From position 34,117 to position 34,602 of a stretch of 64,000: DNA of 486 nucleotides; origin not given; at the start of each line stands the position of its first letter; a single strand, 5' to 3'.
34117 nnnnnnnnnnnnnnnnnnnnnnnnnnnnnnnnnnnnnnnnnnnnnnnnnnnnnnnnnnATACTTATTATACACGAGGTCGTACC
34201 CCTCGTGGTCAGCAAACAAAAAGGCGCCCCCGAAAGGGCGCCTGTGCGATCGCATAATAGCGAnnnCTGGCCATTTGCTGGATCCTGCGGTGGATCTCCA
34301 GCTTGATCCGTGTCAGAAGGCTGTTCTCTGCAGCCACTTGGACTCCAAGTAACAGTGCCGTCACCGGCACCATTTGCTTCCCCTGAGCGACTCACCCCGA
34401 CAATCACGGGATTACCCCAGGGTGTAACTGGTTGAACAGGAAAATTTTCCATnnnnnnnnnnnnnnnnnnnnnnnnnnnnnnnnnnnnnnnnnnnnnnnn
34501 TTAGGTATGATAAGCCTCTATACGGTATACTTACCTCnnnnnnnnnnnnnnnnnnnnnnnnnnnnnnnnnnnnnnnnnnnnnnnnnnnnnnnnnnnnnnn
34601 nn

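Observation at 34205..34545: Promoter- and terminator-bounded ~290-nt GC-rich unit between divergent genes: candidate novel structured RNA / riboswitch-like leader (or tiny Cys/Pro-rich protein)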

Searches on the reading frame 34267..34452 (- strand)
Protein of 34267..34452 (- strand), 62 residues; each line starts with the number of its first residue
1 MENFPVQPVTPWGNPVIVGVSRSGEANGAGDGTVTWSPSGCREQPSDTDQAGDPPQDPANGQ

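Call 31: find_related_loci(query=A4, collection=metagenome_contigs, flank=2500)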
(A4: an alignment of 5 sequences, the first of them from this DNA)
Query A4 (62 aa) in metagenome_contigs; peptide patterns used: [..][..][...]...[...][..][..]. (x = any residue, [..] = any of these).
270 stretches matched a pattern; 1 encode a relative of the query (tblastn E <= 1e-3); 1 distinct loci.
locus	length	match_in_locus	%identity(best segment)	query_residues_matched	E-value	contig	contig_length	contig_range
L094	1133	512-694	51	1-58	1e-15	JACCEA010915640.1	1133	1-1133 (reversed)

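Call 35: search_protein_families(library=pfam, alignment_id=A4, max_evalue=10)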
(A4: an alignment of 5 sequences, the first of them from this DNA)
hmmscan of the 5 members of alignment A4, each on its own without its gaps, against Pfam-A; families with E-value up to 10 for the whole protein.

A. member 1, seq(62 aa): 0 families

B. families by the number of members that match (of 5 scanned): 0 families

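Call 44: search_solved_structures(query=A4, max_evalue=10, show_alignments=3)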
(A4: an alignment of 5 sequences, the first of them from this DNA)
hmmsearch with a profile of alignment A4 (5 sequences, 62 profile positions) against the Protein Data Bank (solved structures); distinct sequences matched with E-value up to 10: 0.

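Call 46: predict_structure(alignment_id=A5)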
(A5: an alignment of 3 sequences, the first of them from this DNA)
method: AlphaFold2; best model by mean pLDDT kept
length: 62 residues; sequences in the alignment: 3
mean_pLDDT: 52.5   pTM: 0.20
mean pLDDT of the five models: 52.5, 46.7, 46.1, 45.6, 44.6
residues with pLDDT >= 90: 0; 70-90: 1; 50-70: 37; < 50: 24
segments of 3 or more residues with pLDDT < 50: 1-4, 18-30, 49-53
pLDDT, mean of each block of 10 residues (from residue 1): 54 51 43 60 57 52 42
secondary structure, 60 per line:
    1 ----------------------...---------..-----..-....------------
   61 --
elements in order: H45-48

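Call 47: search_protein_families(library=ncbifam, proteins=[window:34267-34452:-], max_evalue=0.1)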
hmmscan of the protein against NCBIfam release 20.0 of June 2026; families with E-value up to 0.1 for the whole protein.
window:34267-34452:- (62 aa): 0 families

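Call 54: find_homologous_proteins(query=A4, max_evalue=1)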
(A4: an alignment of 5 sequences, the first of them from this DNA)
Query A4 (5 sequences) (62 aa, profile of the alignment): 9 proteins with E <= 1 among 268 candidates.
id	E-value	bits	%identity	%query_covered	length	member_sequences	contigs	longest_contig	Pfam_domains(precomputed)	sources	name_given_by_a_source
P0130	1.6e-28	116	57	90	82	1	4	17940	-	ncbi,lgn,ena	-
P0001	4.3e-28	115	100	100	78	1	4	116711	-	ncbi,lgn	-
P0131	6.7e-28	114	60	79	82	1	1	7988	-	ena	-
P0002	1.6e-27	113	51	94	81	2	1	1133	-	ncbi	-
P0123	4.6e-25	105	53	92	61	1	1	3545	-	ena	-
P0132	1.9e-17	81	44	89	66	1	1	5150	-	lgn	-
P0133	7.9e-17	79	47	100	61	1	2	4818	-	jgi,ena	jgi:hypothetical protein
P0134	1.6e-13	68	48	100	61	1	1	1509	-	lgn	-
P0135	4.7e-11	60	46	56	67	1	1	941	-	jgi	-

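Call 56: find_encoding_contigs(protein=P0133, flank=3000, max_places=2)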
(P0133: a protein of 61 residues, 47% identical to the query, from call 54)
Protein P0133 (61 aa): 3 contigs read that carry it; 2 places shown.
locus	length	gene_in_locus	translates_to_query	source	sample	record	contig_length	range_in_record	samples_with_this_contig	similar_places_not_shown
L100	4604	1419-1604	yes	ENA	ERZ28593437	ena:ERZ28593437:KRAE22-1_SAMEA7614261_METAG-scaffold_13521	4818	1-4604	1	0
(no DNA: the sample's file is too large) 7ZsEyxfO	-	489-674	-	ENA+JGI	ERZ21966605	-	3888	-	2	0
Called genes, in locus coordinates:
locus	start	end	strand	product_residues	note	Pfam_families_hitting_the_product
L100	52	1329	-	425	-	PF00890:FAD_binding_2 (faint), PF01266:DAO (faint), PF03486:HI0933_like, PF07992:Pyr_redox_2, PF13454:NAD_binding_9 (weak), PF13738:Pyr_redox_3 (faint), PF22780:HI0933_like_1st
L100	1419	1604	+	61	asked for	-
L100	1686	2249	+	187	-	-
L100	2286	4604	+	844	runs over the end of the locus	?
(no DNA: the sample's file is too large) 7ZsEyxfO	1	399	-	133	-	?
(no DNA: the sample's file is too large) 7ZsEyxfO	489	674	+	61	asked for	-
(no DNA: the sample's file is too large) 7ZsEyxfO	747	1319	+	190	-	-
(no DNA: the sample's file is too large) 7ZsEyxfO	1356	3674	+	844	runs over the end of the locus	?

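Call 57: find_encoding_contigs(protein=P0134, flank=3000, max_places=2)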
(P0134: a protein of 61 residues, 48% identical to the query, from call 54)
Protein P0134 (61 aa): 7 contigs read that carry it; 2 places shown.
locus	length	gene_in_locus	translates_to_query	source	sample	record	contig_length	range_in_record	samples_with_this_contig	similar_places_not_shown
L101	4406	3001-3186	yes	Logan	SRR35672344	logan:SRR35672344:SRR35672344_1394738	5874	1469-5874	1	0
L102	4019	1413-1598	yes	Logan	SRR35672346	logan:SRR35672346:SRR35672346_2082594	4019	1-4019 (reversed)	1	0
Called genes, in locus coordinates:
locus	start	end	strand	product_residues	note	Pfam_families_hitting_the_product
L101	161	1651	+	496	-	PF02463:SMC_N (faint), PF03193:RsgA_GTPase (faint), PF13476:AAA_23 (faint), PF00005:ABC_tran, PF13555:AAA_29 (faint), PF20720:nSTAND3 (faint), PF13304:AAA_21 (weak), PF00005:ABC_tran, +1 more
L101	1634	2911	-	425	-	PF00890:FAD_binding_2 (weak), PF01266:DAO (faint), PF03486:HI0933_like, PF07992:Pyr_redox_2, PF13454:NAD_binding_9 (weak), PF13738:Pyr_redox_3 (faint), PF22780:HI0933_like_1st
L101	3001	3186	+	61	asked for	-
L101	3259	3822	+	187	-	-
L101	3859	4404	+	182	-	?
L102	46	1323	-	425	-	PF00890:FAD_binding_2 (weak), PF01266:DAO (faint), PF03486:HI0933_like, PF07992:Pyr_redox_2, PF13454:NAD_binding_9 (weak), PF13738:Pyr_redox_3 (faint), PF22780:HI0933_like_1st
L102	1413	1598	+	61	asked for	-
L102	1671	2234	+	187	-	-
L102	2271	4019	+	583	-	?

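Call 58: find_encoding_contigs(protein=P0135, flank=3000, max_places=2)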
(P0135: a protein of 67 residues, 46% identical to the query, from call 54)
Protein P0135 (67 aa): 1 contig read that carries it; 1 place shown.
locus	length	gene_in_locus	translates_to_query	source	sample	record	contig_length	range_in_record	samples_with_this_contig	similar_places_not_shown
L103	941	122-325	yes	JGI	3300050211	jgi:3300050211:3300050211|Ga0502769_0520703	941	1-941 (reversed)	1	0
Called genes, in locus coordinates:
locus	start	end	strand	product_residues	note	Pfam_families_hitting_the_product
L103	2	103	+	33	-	?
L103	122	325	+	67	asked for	-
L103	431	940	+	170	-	?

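Call 86: find_related_loci(query=A4, collection=viral_contigs, flank=2000)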
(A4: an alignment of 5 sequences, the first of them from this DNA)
Query A4 (62 aa) in viral_contigs; peptide patterns used: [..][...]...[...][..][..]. (x = any residue, [..] = any of these).
41 stretches matched a pattern, but none encodes a relative of the query by tblastn (E <= 1e-3).
